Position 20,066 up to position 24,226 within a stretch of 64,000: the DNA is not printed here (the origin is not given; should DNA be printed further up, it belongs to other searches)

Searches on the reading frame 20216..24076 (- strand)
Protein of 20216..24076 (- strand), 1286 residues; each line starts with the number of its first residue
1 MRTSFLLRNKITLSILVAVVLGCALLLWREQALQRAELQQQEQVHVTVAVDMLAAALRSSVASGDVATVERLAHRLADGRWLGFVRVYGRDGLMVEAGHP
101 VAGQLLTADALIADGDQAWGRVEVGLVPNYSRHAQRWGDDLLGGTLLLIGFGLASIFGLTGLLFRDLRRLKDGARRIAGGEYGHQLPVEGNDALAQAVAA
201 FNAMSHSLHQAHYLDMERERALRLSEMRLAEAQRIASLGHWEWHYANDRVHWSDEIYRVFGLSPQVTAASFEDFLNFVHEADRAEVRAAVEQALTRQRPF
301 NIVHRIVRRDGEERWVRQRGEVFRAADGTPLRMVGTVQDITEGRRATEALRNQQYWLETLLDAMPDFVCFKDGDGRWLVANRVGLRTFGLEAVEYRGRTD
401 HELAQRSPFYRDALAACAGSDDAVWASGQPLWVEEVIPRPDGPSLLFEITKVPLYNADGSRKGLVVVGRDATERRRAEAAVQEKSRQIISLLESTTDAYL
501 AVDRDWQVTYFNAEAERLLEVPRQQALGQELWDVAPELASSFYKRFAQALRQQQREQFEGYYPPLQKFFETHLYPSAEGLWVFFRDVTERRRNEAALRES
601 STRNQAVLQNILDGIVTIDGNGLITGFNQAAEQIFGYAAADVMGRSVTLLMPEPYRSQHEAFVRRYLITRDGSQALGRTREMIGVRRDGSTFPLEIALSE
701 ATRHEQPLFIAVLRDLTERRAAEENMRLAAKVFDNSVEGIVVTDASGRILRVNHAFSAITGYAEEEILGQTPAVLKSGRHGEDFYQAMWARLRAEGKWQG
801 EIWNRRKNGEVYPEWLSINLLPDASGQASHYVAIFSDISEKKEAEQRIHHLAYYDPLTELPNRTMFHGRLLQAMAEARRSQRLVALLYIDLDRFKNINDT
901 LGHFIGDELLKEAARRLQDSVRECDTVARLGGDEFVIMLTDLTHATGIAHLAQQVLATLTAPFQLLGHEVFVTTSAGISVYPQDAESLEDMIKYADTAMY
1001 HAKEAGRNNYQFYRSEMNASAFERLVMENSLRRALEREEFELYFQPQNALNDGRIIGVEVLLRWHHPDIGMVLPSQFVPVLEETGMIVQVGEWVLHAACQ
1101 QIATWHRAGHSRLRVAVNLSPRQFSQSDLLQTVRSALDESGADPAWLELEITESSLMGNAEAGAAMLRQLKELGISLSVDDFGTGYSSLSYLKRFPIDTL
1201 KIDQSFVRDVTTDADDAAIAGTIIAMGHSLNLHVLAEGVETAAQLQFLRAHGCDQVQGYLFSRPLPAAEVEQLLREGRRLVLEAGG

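Call 53: search_protein_families(library=pfam, proteins=[window:20216-24076:-], max_evalue=0.00001)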
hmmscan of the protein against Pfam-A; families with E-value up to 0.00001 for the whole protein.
window:20216-24076:- (1286 aa): 11 families
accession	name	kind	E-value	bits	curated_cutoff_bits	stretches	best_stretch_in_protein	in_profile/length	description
PF00563.25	EAL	-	6.8e-79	265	31.3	1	1029-1264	2-236/236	EAL domain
PF00989.32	PAS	-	3.3e-64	214.4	22.6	5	603-715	2-112/113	PAS fold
PF08448.16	PAS_4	-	2.1e-56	189.3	23.1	4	361-476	1-110/110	PAS fold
PF00990.26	GGDEF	-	3.9e-52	176.7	23.8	1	852-1009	1-161/161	Diguanylate cyclase, GGDEF domain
PF13426.13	PAS_9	-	3.1e-50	169.2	27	2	738-840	2-103/103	PAS domain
PF08447.18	PAS_3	-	6.5e-35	119.7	25.6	2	250-337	2-89/89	PAS fold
PF13188.13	PAS_8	-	7.3e-25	86.4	21.8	2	603-655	2-55/65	PAS domain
PF24820.1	Diguanyl_cycl_sensor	-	1.6e-12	47.7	28.1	1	608-715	2-109/109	Diguanylate cyclase-like sensor domain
PF12860.13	PAS_7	-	4.2e-11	43.4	27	0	734-845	2-114/115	PAS fold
PF13596.12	PAS_10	-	2.3e-10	41.5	22.1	0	491-575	4-87/106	PAS domain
PF00672.30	HAMP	-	1.5e-08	35.3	25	1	160-210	3-53/53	HAMP domain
